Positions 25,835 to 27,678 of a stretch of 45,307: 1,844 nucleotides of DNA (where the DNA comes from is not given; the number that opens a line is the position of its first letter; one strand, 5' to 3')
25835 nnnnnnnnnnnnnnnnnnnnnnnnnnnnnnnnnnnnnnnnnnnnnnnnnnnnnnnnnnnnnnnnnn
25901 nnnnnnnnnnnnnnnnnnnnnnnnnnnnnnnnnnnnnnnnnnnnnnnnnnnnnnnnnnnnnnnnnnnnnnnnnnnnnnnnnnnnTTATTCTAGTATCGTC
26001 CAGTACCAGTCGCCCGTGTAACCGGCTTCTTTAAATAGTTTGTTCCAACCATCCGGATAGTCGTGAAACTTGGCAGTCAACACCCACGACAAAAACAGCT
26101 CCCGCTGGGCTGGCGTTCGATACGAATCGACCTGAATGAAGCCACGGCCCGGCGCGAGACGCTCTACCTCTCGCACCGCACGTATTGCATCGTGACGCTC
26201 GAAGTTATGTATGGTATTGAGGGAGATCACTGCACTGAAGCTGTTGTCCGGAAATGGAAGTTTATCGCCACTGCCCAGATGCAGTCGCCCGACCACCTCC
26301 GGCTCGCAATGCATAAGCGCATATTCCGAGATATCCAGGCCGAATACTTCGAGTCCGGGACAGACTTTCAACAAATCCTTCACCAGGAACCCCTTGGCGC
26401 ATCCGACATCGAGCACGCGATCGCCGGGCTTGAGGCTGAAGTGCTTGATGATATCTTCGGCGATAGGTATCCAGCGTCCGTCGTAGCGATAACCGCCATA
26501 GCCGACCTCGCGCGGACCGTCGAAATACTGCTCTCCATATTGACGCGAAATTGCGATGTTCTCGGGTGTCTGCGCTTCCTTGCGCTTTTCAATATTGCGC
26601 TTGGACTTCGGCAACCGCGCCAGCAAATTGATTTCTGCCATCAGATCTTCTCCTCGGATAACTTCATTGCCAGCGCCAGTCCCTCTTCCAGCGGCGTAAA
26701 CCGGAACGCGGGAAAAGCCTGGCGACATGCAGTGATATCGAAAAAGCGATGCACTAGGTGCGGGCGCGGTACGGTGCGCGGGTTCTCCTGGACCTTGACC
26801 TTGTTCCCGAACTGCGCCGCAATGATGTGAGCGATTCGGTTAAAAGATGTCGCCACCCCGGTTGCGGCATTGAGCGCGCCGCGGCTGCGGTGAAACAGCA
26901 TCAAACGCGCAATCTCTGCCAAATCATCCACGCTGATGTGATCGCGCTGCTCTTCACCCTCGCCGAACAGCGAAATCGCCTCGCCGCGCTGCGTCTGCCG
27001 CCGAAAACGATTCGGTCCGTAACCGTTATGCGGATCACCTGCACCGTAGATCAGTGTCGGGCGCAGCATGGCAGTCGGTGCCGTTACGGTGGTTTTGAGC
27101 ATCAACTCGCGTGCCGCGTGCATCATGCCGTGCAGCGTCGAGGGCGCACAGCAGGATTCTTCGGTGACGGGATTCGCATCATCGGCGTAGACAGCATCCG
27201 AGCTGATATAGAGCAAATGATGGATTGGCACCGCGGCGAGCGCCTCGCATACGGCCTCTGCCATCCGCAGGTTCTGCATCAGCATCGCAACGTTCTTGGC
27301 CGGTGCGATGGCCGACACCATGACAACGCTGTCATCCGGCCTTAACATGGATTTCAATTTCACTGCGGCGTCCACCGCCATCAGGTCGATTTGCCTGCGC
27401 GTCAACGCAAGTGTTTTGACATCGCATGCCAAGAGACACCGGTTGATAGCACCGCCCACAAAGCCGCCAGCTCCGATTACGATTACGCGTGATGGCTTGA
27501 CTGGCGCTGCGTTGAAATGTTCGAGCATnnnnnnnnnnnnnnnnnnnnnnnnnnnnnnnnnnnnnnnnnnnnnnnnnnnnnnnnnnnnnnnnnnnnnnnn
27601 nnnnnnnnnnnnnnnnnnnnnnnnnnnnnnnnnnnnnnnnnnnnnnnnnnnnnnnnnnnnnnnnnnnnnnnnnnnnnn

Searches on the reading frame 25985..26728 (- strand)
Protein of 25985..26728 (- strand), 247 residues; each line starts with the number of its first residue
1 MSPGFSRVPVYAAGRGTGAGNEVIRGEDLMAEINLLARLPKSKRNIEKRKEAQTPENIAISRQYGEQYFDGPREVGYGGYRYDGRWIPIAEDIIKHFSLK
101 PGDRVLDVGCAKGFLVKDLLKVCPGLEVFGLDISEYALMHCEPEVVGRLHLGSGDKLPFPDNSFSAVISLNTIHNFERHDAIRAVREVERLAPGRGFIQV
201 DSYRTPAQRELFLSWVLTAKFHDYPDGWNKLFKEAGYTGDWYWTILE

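Call 46: search_protein_families(library=pfam, proteins=[window:25985-26728:-], max_evalue=0.0001)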
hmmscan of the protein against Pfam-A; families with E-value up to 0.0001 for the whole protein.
window:25985-26728:- (247 aa): 6 families
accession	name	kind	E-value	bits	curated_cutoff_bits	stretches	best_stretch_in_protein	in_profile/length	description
PF08241.18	Methyltransf_11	-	7.3e-15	55.8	21.2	1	106-194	1-89/95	Methyltransferase domain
PF13649.12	Methyltransf_25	-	4.7e-14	53.3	27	1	105-191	1-92/97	Methyltransferase domain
PF13847.12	Methyltransf_31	-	2.5e-09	37.4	27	1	100-212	2-119/145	Methyltransferase domain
PF08242.18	Methyltransf_12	-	2.2e-08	35.2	30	1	106-191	1-91/98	Methyltransferase domain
PF13489.12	Methyltransf_23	-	2.1e-06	28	27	1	92-237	11-159/164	Methyltransferase domain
PF07021.18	MetW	-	2e-05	24.7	21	1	99-181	11-93/193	Methionine biosynthesis protein MetW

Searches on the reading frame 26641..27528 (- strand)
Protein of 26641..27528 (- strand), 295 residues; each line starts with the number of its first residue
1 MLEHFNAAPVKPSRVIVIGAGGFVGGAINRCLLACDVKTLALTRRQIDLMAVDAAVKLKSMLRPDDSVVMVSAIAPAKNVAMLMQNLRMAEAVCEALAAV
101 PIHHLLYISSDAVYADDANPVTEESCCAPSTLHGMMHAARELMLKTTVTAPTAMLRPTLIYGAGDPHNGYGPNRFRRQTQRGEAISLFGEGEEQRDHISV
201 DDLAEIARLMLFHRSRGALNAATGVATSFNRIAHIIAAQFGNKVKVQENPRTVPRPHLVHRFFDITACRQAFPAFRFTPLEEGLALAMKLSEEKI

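Call 46: search_protein_families(library=pfam, proteins=[window:26641-27528:-], max_evalue=0.0001)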
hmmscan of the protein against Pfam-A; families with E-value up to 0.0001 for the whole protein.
window:26641-27528:- (295 aa): 4 families
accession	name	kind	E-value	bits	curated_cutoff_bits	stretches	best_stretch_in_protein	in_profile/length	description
PF01370.27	Epimerase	-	1.9e-24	86.9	20.9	1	15-216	1-230/240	NAD dependent epimerase/dehydratase family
PF04321.23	RmlD_sub_bind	-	1.3e-08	34.7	27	1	14-188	2-176/287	RmlD substrate binding domain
PF16363.11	GDP_Man_Dehyd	-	3.5e-05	23.9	27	0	68-248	87-274/332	GDP-mannose 4,6 dehydratase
PF01073.25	3Beta_HSD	-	8.5e-05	22.1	22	0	57-205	59-223/280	3-beta hydroxysteroid dehydrogenase/isomerase family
